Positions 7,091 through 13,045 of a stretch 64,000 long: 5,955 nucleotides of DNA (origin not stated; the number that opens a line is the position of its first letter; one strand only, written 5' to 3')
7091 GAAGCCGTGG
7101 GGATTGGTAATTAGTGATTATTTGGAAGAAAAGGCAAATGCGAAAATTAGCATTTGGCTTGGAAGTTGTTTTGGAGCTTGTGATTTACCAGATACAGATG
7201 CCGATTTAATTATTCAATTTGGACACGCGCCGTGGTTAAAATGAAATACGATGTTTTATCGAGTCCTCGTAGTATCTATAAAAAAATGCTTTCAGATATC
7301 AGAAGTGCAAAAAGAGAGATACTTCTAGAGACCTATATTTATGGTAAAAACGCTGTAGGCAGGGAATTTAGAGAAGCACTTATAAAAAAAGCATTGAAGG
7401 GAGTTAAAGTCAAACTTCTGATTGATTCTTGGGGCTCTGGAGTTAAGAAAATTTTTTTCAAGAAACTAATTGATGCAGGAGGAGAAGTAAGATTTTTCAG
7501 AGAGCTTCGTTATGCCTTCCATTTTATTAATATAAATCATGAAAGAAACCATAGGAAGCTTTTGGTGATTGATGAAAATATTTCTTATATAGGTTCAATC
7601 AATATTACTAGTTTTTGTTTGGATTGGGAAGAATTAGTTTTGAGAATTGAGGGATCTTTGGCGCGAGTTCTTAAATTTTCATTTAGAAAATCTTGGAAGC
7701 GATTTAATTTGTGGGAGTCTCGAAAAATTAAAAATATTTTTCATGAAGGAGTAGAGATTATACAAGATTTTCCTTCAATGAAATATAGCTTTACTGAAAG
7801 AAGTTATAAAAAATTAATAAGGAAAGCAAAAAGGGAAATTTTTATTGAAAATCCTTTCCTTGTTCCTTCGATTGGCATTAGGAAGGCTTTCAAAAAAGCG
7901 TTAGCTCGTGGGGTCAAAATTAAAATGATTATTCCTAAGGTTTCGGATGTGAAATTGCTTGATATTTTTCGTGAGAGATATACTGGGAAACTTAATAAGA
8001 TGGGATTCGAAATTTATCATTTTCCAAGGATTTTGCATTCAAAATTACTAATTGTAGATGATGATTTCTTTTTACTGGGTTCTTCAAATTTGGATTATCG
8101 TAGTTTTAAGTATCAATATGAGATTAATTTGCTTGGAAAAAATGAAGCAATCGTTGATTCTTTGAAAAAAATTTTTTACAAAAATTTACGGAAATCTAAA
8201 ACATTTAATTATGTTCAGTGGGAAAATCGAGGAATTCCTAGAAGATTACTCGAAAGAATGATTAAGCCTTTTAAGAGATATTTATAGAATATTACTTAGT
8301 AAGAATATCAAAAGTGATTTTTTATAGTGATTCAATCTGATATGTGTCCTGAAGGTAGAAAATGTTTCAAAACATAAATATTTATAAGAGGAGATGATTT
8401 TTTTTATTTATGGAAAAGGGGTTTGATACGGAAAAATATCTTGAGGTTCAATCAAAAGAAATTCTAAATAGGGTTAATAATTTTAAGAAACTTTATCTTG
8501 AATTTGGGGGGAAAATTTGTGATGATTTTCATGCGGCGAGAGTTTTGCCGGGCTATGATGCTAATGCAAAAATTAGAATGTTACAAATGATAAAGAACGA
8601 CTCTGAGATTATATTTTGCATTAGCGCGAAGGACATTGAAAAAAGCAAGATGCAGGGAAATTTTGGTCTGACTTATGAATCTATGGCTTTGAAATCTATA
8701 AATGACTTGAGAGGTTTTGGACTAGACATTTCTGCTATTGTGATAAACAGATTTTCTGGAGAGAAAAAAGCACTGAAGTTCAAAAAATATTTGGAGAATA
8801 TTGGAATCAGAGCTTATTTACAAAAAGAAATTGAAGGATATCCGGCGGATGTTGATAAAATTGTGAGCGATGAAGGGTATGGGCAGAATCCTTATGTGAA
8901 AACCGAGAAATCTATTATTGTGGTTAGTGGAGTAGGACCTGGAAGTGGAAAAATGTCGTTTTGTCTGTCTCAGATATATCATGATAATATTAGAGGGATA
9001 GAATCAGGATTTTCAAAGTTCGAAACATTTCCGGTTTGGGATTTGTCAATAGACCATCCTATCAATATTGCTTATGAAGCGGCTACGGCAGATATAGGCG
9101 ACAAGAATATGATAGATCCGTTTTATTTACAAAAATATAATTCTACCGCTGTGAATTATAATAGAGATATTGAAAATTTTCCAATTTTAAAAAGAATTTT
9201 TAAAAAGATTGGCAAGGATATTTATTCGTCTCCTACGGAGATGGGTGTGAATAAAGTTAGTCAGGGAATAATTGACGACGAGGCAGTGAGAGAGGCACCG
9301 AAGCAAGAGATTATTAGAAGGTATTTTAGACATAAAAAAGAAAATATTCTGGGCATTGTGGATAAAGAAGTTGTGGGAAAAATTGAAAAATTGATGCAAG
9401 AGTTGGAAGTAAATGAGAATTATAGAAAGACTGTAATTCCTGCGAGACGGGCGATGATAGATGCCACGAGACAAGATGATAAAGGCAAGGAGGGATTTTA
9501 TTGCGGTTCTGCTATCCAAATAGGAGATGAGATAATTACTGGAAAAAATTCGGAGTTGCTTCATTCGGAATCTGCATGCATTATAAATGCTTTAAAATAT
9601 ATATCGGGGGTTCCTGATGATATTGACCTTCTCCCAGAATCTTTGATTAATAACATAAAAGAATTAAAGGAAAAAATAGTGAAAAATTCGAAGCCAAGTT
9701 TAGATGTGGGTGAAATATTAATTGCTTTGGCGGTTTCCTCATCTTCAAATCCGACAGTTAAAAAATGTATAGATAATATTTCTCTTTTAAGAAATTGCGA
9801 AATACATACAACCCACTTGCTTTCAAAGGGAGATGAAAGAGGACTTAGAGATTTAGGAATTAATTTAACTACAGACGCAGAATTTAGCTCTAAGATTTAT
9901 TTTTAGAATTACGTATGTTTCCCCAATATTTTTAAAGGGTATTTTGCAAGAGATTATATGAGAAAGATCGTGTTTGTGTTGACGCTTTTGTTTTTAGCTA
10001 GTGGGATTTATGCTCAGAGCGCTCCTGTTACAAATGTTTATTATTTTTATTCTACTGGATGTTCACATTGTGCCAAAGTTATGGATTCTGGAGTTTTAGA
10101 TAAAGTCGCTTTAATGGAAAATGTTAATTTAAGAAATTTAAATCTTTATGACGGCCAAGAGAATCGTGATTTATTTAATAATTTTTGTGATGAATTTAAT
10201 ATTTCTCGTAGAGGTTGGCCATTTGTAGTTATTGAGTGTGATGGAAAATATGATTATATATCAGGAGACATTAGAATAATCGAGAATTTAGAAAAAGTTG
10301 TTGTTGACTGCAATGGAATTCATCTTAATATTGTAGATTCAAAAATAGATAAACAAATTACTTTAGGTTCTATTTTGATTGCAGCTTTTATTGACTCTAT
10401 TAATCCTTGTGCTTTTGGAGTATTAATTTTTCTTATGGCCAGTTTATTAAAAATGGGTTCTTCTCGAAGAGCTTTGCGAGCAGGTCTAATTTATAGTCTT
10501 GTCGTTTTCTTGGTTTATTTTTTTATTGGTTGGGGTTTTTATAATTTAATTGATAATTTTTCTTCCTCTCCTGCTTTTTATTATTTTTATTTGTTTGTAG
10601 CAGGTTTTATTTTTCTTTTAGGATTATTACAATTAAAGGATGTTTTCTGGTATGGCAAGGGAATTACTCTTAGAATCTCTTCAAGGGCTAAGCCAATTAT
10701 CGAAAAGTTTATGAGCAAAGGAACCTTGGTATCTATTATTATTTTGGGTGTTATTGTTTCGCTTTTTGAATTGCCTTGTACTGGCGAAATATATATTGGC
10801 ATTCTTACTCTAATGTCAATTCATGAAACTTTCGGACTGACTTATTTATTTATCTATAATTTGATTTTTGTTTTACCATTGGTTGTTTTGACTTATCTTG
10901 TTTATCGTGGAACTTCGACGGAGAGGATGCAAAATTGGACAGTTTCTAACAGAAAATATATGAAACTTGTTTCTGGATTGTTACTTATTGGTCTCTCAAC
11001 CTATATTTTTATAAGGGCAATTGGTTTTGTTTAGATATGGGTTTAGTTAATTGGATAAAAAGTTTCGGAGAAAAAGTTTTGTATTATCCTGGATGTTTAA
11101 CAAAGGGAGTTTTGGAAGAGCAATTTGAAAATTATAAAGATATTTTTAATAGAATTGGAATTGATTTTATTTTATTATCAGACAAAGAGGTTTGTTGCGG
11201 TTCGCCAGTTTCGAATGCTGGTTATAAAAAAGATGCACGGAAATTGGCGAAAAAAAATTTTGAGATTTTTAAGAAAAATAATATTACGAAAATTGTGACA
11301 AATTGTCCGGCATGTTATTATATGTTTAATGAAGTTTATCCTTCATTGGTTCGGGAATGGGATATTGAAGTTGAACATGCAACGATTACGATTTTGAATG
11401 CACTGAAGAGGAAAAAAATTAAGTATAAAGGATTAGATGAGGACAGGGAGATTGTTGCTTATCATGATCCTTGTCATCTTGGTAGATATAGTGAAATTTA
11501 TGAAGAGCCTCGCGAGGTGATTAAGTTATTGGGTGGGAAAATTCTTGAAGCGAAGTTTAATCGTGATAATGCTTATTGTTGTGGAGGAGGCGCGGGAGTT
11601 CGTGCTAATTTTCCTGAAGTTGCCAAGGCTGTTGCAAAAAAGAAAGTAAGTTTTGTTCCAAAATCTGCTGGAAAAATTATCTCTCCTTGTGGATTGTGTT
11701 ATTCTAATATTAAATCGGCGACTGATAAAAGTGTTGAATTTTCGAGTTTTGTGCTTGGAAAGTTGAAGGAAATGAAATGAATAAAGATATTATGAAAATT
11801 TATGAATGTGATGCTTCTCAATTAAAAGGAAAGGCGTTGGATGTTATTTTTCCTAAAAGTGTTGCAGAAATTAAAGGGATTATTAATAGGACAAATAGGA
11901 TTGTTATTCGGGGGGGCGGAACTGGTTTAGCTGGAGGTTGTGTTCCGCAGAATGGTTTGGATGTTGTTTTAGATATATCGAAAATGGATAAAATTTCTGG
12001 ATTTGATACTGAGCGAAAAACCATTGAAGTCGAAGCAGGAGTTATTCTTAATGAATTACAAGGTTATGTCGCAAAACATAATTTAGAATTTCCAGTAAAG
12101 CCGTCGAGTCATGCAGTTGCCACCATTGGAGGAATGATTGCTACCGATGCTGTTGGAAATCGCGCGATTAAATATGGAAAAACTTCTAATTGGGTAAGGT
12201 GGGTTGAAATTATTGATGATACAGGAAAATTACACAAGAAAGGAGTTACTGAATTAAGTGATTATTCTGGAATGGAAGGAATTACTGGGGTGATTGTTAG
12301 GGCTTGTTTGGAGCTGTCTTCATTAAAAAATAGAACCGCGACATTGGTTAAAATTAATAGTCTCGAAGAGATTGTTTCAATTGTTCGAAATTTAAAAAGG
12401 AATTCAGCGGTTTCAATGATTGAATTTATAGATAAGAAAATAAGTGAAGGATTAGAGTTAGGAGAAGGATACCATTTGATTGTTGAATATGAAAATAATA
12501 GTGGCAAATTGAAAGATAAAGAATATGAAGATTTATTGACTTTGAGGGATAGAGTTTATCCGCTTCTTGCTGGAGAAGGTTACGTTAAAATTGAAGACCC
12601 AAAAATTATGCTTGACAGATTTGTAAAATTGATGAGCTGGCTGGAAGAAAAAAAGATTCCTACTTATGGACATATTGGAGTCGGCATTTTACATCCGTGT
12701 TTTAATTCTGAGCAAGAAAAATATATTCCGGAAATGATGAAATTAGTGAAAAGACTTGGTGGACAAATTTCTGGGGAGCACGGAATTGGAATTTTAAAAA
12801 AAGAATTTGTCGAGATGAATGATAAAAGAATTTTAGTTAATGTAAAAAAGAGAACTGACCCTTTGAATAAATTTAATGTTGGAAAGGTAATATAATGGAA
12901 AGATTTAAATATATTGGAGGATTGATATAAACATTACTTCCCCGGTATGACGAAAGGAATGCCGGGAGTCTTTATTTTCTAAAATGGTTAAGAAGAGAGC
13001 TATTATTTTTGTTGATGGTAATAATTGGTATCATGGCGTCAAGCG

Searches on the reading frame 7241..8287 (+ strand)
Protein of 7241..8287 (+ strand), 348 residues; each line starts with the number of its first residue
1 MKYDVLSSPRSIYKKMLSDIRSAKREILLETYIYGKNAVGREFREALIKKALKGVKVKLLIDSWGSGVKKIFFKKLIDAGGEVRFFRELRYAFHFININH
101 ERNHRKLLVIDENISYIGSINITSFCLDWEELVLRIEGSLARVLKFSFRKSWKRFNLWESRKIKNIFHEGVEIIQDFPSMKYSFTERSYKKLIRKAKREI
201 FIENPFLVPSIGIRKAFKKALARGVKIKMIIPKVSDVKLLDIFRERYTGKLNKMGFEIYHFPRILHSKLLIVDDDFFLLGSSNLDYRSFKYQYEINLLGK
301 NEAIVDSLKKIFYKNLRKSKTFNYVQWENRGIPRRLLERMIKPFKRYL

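Call 58: search_protein_families(library=pfam, proteins=[window:7241-8287:+], max_evalue=0.00001)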
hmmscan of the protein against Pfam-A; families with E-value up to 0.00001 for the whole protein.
window:7241-8287:+ (348 aa): 3 families
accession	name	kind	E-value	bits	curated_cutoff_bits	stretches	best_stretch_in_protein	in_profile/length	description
PF13091.12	PLDc_2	-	5.2e-41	140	27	2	190-313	2-129/132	PLD-like domain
PF00614.28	PLDc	-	6.7e-16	58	21.9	2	264-288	4-28/28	Phospholipase D Active site motif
PF11495.14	Regulator_TrmB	-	9.3e-07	28.8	22.2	0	7-66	6-59/233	Archaeal transcriptional regulator TrmB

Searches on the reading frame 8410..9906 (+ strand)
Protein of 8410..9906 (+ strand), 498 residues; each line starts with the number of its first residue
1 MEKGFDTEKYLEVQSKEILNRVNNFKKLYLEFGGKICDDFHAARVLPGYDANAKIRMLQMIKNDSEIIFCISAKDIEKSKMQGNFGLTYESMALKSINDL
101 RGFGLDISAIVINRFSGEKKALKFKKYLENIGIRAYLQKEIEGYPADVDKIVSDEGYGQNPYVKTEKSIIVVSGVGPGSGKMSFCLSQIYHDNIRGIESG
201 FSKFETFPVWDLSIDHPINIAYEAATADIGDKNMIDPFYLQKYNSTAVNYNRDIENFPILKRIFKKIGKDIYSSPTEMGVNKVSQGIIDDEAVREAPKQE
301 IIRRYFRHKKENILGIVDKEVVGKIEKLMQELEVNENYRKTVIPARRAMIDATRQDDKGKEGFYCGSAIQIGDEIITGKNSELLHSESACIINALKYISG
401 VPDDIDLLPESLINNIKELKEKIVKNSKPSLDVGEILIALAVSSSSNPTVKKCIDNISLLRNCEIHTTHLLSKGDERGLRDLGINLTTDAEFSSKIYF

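Call 58: search_protein_families(library=pfam, proteins=[window:8410-9906:+], max_evalue=0.00001)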
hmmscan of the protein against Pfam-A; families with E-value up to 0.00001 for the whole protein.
window:8410-9906:+ (498 aa): 2 families
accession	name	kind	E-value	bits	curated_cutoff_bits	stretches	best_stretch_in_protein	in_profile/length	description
PF08903.17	DUF1846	-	7.6e-144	479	27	1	4-332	2-332/333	Domain of unknown function DUF1846, N-terminal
PF20921.3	DUF1846_C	-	9.9e-44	149.2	27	1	354-496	10-151/153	Domain of unknown function DUF1846, C-terminal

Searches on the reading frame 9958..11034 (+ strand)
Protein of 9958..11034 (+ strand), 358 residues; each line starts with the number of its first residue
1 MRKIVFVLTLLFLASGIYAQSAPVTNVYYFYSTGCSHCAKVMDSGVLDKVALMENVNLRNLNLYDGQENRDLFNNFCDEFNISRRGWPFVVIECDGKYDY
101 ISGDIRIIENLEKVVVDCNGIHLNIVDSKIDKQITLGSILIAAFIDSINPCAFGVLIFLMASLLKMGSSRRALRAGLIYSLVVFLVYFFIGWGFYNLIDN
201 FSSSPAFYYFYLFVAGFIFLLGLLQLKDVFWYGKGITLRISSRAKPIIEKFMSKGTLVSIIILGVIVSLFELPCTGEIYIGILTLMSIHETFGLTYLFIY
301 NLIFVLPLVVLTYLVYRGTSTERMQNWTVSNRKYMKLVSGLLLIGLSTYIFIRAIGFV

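Call 58: search_protein_families(library=pfam, proteins=[window:9958-11034:+], max_evalue=0.00001)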
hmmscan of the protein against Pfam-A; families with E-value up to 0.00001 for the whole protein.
window:9958-11034:+ (358 aa): 1 family
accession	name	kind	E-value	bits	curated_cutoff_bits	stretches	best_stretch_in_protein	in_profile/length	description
PF11139.14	SfLAP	-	7.9e-08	32.4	35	1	139-354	1-211/213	Sap, sulfolipid-1-addressing protein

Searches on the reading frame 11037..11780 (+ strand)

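Call 58: search_protein_families(library=pfam, proteins=[window:11037-11780:+], max_evalue=0.00001)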
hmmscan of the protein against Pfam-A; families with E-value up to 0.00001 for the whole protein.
window:11037-11780:+ (247 aa): 1 family
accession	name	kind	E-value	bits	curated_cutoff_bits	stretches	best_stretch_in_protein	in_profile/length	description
PF02754.22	CCG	-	6.6e-34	116.3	20.6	2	14-97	1-84/85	Cysteine-rich domain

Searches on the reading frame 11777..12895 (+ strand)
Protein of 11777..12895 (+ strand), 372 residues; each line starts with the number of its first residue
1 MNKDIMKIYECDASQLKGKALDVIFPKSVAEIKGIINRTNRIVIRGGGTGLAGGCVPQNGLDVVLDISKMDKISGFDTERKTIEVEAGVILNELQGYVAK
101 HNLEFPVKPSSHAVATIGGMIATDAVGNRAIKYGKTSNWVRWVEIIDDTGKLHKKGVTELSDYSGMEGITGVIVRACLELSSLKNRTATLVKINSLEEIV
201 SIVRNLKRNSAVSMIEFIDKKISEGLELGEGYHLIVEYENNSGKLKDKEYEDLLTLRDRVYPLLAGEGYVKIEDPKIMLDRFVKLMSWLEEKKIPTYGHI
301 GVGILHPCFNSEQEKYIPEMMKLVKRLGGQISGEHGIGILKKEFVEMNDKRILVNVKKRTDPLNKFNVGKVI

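Call 58: search_protein_families(library=pfam, proteins=[window:11777-12895:+], max_evalue=0.00001)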
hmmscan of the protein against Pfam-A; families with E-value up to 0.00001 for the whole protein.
window:11777-12895:+ (372 aa): 2 families
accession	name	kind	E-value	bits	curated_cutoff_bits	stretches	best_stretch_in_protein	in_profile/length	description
PF01565.28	FAD_binding_4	-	1.6e-31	109.3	26.4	1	23-154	4-137/139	FAD binding domain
PF02913.24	FAD-oxidase_C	-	3.8e-15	56.7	21.2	1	294-371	158-248/248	FAD linked oxidases, C-terminal domain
